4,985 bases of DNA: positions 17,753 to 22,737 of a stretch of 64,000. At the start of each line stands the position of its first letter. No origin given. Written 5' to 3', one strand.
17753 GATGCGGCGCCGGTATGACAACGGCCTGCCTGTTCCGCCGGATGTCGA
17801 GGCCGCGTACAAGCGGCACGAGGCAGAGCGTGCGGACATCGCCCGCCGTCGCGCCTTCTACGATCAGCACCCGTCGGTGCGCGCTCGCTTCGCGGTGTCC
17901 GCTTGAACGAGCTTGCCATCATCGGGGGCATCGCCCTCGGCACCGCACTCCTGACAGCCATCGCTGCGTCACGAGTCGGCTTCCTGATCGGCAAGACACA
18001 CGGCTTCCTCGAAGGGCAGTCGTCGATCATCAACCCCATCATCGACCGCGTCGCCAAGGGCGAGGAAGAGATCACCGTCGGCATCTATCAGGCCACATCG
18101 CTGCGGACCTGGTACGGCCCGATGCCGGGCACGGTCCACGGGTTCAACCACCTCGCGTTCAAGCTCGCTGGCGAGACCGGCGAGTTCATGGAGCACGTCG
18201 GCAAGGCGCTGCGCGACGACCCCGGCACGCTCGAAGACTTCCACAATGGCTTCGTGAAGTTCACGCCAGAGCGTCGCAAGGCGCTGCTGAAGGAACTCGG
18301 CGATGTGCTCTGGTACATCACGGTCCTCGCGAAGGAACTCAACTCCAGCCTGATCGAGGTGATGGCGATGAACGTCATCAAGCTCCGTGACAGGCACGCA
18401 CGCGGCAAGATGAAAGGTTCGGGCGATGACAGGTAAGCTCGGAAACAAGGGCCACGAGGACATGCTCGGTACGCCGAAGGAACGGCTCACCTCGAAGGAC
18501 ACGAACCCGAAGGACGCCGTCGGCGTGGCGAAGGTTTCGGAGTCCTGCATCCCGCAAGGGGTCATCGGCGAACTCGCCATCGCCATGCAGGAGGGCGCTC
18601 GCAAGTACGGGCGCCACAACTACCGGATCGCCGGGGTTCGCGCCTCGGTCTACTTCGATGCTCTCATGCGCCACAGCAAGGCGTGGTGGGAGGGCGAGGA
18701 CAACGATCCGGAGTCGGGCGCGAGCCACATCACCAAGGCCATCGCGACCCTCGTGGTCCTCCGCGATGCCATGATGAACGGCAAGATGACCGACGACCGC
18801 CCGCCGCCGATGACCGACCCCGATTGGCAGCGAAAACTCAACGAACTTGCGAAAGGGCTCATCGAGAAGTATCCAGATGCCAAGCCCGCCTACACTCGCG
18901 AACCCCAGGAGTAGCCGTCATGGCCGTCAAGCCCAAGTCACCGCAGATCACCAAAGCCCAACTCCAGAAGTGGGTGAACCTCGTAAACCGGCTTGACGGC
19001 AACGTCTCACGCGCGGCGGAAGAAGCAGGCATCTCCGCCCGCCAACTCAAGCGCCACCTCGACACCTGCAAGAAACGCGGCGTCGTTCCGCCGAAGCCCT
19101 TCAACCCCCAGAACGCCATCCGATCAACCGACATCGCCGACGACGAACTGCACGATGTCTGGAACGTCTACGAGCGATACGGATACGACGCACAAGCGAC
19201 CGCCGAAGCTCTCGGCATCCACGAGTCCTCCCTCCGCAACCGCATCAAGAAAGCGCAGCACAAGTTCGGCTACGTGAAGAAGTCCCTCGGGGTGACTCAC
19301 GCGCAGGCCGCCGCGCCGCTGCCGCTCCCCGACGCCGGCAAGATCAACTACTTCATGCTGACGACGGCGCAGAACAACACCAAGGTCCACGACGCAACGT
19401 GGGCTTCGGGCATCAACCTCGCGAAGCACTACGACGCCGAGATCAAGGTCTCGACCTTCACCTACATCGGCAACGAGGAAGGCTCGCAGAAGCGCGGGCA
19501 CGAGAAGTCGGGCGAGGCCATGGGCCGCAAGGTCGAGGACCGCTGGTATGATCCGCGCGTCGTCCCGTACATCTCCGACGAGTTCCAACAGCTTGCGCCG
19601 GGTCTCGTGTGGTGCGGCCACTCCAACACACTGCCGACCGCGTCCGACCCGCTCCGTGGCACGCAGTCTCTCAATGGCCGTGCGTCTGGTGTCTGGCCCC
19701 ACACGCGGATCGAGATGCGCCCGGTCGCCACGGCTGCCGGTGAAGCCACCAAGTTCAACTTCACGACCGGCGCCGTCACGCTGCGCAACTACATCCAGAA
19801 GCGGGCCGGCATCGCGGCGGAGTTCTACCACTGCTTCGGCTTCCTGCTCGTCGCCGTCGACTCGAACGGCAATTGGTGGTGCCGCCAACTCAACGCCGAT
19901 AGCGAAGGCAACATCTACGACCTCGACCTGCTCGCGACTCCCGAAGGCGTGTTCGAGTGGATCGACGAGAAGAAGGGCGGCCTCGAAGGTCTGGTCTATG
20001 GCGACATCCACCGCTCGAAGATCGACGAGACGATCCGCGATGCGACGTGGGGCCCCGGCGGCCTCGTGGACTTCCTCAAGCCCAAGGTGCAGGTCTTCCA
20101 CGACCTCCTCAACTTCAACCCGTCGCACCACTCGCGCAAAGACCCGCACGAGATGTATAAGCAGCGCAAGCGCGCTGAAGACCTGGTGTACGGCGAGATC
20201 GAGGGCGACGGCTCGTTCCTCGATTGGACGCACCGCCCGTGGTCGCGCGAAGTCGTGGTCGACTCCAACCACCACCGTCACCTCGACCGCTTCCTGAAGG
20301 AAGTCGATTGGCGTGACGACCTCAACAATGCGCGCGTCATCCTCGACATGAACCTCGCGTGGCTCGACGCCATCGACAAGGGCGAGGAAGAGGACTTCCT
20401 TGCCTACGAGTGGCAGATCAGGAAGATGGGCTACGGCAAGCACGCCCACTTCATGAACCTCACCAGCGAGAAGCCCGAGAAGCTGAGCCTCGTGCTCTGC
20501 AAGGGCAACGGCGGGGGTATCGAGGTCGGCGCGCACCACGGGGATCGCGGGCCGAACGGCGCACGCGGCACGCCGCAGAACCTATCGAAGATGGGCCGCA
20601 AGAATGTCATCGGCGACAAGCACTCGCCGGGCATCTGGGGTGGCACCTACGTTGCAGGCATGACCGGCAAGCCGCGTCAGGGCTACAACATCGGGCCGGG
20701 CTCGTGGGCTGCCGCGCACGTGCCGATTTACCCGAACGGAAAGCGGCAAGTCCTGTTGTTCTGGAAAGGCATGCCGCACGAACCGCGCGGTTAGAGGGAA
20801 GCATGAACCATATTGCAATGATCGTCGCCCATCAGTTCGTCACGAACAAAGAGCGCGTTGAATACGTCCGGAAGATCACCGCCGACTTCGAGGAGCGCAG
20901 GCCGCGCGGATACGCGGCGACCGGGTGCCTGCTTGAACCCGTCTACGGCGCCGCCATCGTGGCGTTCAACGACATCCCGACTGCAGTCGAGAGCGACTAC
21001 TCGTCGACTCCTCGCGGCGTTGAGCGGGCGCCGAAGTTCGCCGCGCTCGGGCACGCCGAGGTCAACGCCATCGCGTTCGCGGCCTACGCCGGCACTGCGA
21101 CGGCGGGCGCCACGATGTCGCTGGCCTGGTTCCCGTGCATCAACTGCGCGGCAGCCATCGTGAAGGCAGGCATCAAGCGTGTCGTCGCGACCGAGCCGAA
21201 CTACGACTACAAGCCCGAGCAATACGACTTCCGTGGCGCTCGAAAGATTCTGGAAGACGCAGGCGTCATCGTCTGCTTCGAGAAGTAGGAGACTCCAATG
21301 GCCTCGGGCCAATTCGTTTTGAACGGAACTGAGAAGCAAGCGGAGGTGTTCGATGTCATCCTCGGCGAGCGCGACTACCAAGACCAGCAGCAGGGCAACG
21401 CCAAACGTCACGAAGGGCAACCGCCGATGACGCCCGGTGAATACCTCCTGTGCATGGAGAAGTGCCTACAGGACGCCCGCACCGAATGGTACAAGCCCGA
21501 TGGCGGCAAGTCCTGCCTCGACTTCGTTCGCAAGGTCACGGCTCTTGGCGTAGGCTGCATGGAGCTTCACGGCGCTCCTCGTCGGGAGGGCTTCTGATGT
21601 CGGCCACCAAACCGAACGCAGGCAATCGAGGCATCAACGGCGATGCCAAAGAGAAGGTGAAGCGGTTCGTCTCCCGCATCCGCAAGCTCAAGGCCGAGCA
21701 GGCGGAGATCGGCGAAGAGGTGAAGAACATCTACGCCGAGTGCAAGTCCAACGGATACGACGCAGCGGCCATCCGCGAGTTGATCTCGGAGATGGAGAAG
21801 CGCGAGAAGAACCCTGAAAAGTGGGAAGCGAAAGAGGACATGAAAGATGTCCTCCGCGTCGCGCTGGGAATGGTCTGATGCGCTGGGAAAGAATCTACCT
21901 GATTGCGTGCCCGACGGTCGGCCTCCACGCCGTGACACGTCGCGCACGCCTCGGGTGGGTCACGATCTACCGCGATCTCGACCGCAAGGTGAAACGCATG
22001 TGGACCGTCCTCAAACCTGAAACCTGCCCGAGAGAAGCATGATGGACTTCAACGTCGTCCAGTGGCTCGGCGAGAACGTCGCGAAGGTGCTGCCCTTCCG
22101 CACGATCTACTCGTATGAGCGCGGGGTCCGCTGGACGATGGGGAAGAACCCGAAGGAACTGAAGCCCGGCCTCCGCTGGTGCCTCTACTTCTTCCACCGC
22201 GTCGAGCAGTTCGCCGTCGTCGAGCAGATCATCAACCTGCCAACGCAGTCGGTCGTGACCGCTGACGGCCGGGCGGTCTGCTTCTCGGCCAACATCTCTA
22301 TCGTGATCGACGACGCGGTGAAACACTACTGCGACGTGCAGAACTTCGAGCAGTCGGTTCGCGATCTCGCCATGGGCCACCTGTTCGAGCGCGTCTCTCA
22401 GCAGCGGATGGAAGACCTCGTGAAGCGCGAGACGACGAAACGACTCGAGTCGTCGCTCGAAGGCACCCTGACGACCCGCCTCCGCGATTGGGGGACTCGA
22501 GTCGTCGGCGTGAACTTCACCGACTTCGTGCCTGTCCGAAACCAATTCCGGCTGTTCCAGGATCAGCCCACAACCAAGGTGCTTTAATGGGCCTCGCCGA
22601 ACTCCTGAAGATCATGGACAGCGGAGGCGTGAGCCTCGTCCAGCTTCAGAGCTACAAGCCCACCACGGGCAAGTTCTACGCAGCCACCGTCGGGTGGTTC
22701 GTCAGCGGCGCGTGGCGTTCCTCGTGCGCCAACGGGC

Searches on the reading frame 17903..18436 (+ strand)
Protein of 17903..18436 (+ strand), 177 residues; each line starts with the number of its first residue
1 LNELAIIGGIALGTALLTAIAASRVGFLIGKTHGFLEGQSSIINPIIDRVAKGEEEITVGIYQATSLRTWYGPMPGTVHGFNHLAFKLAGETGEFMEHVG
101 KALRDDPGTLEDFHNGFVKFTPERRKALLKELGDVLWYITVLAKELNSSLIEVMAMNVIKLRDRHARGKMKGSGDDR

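Call 36: search_protein_families(library=pfam, proteins=[window:17903-18436:+], max_evalue=0.001)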
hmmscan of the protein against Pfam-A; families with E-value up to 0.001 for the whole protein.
window:17903-18436:+ (177 aa): 1 family
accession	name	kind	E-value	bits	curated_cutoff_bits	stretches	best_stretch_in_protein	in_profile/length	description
PF03819.22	MazG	-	4.5e-08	33.7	22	1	86-165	8-70/74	MazG nucleotide pyrophosphohydrolase domain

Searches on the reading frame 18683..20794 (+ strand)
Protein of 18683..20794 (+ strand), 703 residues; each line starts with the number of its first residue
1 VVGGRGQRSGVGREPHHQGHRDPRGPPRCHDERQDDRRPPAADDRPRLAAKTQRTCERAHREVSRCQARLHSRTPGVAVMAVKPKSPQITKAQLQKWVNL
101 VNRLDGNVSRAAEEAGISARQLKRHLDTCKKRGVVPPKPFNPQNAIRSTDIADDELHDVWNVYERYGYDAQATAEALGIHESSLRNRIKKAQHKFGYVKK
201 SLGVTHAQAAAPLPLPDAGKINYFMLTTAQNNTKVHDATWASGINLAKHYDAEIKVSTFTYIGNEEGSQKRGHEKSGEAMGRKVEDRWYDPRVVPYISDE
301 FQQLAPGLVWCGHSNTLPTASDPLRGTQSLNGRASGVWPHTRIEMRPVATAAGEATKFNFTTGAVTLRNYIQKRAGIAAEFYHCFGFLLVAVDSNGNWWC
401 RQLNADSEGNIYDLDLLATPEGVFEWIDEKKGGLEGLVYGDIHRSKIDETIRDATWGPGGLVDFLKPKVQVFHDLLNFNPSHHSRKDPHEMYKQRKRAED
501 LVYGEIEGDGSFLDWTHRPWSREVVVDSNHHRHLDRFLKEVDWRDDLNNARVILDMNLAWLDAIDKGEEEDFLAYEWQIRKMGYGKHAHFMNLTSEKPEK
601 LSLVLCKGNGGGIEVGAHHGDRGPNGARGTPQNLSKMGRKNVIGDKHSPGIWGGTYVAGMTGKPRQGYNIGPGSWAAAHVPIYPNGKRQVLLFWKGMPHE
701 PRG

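Call 36: search_protein_families(library=pfam, proteins=[window:18683-20794:+], max_evalue=0.001)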
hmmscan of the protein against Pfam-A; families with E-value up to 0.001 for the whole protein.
window:18683-20794:+ (703 aa): 2 families
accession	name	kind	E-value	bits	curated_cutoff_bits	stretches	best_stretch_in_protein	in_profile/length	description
PF02954.25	HTH_8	-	2.6e-07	30.7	22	0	105-125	18-38/42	Bacterial regulatory protein, Fis family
PF13556.12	HTH_30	-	7.4e-06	26.1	27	1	162-196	7-41/59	PucR C-terminal helix-turn-helix domain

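Call 106: search_solved_structures(query=window:18683-20794:+, max_evalue=0.01)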
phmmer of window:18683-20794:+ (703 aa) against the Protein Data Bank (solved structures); distinct sequences matched with E-value up to 0.01: 0.

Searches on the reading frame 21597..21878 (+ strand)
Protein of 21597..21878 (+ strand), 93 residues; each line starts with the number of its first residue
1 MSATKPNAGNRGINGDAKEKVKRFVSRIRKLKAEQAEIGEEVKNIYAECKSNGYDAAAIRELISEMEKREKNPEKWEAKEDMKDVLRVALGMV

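Call 109: search_protein_families(library=pfam, proteins=[window:21597-21878:+], max_evalue=0.01)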
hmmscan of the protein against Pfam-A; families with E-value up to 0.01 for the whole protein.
window:21597-21878:+ (93 aa): 1 family
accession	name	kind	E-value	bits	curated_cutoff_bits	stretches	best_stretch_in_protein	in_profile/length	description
PF10073.14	GapR_DNA-bd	-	2e-14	53.4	22.6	1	17-91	1-72/72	GapR-like, DNA-binding domain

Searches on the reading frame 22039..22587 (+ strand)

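Call 36: search_protein_families(library=pfam, proteins=[window:22039-22587:+], max_evalue=0.001)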
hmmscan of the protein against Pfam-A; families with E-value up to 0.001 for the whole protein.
window:22039-22587:+ (182 aa): 1 family
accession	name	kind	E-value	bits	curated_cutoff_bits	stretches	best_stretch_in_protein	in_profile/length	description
PF01145.31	Band_7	-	2.9e-14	53.9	23.6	1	23-165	3-147/176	SPFH domain / Band 7 family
